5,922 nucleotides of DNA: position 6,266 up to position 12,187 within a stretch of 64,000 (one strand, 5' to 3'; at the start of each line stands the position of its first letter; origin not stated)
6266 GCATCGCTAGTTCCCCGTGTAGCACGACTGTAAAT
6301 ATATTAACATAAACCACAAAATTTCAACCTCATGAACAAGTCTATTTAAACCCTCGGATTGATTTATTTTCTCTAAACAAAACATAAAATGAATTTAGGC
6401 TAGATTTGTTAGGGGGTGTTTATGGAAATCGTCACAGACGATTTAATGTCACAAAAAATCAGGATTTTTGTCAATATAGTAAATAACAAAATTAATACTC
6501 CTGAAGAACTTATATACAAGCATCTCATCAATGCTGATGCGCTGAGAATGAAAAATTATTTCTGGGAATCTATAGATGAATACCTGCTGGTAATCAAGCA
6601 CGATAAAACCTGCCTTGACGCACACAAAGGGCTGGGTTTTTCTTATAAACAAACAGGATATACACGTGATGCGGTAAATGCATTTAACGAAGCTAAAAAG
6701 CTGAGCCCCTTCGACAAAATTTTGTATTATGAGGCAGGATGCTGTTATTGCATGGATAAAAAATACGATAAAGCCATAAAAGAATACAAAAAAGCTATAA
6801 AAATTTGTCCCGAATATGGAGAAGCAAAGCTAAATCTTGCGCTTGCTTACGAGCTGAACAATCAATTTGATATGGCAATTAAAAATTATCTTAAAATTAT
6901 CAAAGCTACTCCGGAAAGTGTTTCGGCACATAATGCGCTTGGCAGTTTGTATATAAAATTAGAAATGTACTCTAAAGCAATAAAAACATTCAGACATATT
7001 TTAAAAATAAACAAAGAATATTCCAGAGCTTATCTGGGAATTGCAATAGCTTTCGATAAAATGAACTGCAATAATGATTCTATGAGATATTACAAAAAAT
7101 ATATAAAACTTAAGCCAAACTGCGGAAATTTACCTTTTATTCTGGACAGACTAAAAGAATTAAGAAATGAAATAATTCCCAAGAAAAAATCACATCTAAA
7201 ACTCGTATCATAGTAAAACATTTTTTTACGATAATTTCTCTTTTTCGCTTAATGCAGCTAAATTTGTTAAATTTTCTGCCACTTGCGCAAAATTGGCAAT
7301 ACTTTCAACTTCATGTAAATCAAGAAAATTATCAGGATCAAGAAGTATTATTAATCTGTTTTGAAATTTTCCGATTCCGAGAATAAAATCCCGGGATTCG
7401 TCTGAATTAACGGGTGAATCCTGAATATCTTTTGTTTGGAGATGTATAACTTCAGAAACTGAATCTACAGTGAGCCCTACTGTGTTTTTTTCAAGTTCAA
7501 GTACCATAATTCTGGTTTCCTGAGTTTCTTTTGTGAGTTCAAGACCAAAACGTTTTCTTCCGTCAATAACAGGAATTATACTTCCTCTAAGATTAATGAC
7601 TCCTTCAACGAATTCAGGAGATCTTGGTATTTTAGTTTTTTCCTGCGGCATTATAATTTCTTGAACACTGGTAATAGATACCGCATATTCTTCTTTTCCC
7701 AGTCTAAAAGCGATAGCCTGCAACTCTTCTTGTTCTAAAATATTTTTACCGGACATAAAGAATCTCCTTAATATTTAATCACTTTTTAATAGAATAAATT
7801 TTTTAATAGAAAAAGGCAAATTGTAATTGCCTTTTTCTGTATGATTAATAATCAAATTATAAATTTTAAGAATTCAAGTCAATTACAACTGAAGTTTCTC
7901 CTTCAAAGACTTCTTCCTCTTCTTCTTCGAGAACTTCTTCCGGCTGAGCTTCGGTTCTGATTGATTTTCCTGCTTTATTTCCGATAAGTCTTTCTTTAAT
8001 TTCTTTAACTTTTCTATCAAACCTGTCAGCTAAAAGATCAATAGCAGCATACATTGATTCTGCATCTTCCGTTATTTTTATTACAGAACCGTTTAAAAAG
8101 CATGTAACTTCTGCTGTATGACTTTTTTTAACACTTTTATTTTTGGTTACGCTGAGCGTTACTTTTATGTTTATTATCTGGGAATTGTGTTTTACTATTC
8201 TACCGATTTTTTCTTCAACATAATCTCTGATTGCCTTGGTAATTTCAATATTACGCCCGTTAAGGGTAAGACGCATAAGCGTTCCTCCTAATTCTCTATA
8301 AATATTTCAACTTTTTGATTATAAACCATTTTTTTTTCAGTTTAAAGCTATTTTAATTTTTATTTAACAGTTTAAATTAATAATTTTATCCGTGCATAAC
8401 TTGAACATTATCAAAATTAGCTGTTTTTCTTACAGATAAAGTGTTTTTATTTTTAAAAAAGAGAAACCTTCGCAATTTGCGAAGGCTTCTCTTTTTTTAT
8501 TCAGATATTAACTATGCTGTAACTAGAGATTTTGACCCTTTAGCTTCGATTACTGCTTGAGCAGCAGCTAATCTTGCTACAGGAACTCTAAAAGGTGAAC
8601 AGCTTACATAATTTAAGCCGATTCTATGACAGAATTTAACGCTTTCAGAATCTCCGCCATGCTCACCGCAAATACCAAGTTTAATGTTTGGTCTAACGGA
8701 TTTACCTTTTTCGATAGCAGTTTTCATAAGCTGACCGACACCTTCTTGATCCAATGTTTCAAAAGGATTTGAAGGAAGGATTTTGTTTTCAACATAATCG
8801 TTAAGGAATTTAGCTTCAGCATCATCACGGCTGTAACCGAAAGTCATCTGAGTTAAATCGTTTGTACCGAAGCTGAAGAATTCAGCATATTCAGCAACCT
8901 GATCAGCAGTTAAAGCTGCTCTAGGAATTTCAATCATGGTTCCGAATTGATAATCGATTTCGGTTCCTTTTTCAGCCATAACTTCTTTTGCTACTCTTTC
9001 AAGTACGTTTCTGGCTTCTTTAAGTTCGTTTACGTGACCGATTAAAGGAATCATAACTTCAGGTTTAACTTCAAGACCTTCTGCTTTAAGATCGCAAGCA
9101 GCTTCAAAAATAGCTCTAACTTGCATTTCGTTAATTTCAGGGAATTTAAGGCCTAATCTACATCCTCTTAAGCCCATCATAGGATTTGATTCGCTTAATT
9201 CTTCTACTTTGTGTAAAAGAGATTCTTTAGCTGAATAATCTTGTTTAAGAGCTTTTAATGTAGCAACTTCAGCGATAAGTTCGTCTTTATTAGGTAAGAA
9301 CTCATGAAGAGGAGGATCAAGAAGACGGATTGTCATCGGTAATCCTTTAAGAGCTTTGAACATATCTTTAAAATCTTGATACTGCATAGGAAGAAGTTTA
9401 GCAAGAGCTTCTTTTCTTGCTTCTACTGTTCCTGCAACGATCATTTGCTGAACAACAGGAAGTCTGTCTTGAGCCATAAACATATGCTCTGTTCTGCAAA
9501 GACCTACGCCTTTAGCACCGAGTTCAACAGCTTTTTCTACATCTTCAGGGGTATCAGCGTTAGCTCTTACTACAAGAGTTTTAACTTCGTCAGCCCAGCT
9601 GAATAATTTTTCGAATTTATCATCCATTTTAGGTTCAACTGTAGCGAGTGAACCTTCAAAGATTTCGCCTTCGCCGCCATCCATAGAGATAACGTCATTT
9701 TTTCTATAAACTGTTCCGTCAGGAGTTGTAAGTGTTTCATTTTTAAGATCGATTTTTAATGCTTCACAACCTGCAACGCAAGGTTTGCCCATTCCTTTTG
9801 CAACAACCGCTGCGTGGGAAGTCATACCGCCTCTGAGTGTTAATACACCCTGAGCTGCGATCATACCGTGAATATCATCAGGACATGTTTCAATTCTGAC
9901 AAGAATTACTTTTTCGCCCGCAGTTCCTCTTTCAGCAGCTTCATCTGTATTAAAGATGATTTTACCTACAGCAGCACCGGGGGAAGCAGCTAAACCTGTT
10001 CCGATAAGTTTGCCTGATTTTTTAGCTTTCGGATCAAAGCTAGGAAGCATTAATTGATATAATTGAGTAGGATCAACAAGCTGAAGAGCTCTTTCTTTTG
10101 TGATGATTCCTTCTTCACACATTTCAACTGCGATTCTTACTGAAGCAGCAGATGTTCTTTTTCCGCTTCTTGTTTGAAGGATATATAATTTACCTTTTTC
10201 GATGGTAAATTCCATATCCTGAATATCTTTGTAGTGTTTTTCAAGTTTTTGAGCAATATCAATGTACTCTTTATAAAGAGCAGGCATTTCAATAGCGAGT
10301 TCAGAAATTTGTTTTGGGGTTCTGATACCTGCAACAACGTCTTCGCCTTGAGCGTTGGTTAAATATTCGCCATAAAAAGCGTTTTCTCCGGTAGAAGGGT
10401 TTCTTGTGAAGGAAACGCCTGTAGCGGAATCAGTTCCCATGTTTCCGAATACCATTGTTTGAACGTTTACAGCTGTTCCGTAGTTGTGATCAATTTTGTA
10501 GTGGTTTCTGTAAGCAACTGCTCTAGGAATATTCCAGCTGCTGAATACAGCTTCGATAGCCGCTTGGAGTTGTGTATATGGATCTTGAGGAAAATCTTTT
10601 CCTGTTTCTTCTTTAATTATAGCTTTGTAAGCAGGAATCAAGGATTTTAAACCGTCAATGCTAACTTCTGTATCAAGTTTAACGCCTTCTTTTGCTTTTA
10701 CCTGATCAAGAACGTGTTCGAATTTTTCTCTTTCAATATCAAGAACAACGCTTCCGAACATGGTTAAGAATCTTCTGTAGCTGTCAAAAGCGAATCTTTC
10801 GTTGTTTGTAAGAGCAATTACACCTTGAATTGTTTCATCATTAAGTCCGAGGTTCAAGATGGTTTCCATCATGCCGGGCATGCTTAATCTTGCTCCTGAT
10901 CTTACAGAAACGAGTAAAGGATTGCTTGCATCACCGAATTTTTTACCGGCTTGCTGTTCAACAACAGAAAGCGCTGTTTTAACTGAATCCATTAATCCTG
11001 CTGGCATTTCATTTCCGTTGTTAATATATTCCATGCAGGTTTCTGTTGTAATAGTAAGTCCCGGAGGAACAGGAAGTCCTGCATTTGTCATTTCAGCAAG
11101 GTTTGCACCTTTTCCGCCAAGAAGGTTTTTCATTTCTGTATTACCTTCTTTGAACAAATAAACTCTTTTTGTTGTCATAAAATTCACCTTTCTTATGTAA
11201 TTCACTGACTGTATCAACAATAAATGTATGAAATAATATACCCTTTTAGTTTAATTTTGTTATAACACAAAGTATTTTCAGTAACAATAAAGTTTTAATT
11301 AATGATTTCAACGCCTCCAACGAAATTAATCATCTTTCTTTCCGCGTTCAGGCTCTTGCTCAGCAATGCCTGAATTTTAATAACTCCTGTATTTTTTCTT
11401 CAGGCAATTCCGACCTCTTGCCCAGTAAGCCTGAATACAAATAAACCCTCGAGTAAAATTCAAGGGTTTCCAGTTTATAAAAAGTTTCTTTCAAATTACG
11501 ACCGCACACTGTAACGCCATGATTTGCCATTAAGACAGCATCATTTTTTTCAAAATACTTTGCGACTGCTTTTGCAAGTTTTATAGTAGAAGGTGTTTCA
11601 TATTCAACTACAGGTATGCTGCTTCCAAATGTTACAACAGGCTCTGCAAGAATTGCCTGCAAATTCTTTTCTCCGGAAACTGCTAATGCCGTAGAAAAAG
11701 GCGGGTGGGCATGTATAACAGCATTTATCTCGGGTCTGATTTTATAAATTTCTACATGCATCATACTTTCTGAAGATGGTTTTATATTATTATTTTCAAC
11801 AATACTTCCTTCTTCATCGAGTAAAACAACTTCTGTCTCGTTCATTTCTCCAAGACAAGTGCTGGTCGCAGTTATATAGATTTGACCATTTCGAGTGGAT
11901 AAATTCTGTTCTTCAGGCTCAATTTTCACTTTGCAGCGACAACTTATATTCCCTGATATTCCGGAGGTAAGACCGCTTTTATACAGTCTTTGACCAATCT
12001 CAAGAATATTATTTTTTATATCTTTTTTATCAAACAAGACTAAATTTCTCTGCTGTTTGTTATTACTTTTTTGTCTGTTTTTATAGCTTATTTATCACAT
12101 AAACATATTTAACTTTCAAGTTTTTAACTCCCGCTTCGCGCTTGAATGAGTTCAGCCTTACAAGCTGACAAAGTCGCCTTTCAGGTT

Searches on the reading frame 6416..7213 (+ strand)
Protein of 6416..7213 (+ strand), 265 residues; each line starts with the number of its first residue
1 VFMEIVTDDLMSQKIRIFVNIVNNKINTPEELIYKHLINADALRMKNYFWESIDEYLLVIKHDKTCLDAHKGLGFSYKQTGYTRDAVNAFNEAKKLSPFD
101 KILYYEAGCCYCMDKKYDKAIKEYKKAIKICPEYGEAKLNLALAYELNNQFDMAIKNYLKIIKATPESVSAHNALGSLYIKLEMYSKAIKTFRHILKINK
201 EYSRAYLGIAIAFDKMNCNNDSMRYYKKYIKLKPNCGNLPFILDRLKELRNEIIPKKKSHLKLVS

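Call 89: search_protein_families(library=pfam, proteins=[window:6416-7213:+], max_evalue=0.00001)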
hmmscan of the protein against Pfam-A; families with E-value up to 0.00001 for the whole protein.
window:6416-7213:+ (265 aa): 13 families
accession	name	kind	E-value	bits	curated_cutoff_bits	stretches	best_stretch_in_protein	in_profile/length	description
PF07719.23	TPR_2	-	1e-25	88.1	27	1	103-134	3-34/34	Tetratricopeptide repeat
PF00515.34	TPR_1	-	5.1e-23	80.3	27.8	0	104-134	4-34/34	Tetratricopeptide repeat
PF13181.12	TPR_8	-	6.9e-19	66.8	25.7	0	170-201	2-33/34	Tetratricopeptide repeat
PF13414.12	TPR_11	-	3.7e-18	65.4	26.8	1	116-147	9-40/42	TPR repeat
PF13428.12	TPR_14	-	1.1e-13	50.8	23.5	0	136-177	2-43/44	Tetratricopeptide repeat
PF13431.12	TPR_17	-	1.4e-13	50.4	24.4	0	124-155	2-33/34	Tetratricopeptide repeat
PF13424.12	TPR_12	-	1.7e-11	44.5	30.1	0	107-163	9-73/77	Tetratricopeptide repeat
PF14559.12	TPR_19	-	5.2e-11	43.1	25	0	114-175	4-65/68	Tetratricopeptide repeat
PF13174.12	TPR_6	-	4.3e-10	40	26.3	0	104-133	3-32/33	Tetratricopeptide repeat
PF13432.12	TPR_16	-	8e-10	39.4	32.7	0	139-196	1-58/65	Tetratricopeptide repeat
PF13176.12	TPR_7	-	1.7e-08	34.3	27.9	0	171-201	1-31/36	Tetratricopeptide repeat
PF24575.1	TPR_Slam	-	6.3e-08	33.4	35.2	0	104-154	50-100/104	Surface lipoprotein assembly modifier, N-terminal TPR repeats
PF23914.1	TPR_CcmH_CycH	-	6.8e-06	26.4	42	0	114-201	63-153/158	Cytochrome c-type biogenesis protein H TPR domain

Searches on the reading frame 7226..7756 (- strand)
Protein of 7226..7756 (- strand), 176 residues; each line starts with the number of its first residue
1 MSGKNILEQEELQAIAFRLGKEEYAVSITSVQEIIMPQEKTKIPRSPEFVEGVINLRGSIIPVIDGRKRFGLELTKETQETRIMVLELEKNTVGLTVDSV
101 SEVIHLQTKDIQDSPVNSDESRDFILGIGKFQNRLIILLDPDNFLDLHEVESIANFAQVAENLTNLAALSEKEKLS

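Call 89: search_protein_families(library=pfam, proteins=[window:7226-7756:-], max_evalue=0.00001)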
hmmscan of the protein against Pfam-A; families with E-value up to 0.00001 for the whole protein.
window:7226-7756:- (176 aa): 1 family
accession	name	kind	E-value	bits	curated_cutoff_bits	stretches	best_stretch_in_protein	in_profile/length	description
PF01584.24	CheW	-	1e-39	135.8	23.5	1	13-146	1-135/138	CheW-like domain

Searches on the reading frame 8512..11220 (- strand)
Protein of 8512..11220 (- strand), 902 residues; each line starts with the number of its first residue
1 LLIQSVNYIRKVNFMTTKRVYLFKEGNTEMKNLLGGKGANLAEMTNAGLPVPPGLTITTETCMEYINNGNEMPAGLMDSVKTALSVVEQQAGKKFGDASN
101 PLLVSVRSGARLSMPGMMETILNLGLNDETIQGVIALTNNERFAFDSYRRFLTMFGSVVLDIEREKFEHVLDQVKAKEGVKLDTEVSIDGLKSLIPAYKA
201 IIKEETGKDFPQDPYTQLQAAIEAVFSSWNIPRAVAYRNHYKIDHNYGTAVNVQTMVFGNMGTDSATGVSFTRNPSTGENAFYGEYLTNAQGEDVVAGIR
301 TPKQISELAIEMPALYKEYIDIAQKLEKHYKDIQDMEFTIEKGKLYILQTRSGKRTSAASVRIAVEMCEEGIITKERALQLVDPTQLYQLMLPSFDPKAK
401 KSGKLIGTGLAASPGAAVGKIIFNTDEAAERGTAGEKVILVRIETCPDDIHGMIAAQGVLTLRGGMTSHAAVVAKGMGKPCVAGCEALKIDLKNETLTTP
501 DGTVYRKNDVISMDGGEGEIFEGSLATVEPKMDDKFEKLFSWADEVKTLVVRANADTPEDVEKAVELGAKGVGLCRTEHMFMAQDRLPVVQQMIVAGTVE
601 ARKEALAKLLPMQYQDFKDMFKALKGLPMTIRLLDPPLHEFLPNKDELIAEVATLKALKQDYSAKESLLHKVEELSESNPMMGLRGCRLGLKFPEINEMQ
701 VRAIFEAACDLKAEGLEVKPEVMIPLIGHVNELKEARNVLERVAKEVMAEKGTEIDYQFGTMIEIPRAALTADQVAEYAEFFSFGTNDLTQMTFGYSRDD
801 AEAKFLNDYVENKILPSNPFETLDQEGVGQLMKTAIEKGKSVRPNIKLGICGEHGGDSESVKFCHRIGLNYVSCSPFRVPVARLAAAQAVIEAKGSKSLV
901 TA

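Call 89: search_protein_families(library=pfam, proteins=[window:8512-11220:-], max_evalue=0.00001)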
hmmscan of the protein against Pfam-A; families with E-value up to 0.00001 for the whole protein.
window:8512-11220:- (902 aa): 3 families
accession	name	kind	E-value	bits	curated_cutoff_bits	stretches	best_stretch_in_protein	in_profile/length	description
PF02896.24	PEP-utilizers_C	-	8e-89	298.1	22.8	1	535-889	6-291/293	PEP-utilising enzyme, PEP-binding domain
PF01326.24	PPDK_N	-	2.3e-56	191.9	27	2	32-306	2-221/328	Pyruvate phosphate dikinase, AMP/ATP-binding domain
PF00391.29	PEP-utilizers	-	3.4e-21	75.1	23.1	1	436-518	3-72/72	PEP-utilising enzyme, mobile domain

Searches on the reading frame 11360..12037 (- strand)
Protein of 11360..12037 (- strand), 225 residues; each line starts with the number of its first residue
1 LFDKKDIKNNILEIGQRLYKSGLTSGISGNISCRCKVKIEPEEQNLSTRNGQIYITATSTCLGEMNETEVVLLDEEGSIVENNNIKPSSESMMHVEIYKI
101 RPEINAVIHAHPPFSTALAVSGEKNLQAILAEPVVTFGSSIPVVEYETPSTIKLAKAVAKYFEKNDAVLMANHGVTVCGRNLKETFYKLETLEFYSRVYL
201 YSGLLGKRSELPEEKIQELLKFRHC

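Call 89: search_protein_families(library=pfam, proteins=[window:11360-12037:-], max_evalue=0.00001)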
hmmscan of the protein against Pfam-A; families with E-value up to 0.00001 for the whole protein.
window:11360-12037:- (225 aa): 1 family
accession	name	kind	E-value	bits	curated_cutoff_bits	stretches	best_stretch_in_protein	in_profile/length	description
PF00596.27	Aldolase_II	-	6.4e-50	170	22.2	1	10-200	2-183/183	Class II Aldolase and Adducin N-terminal domain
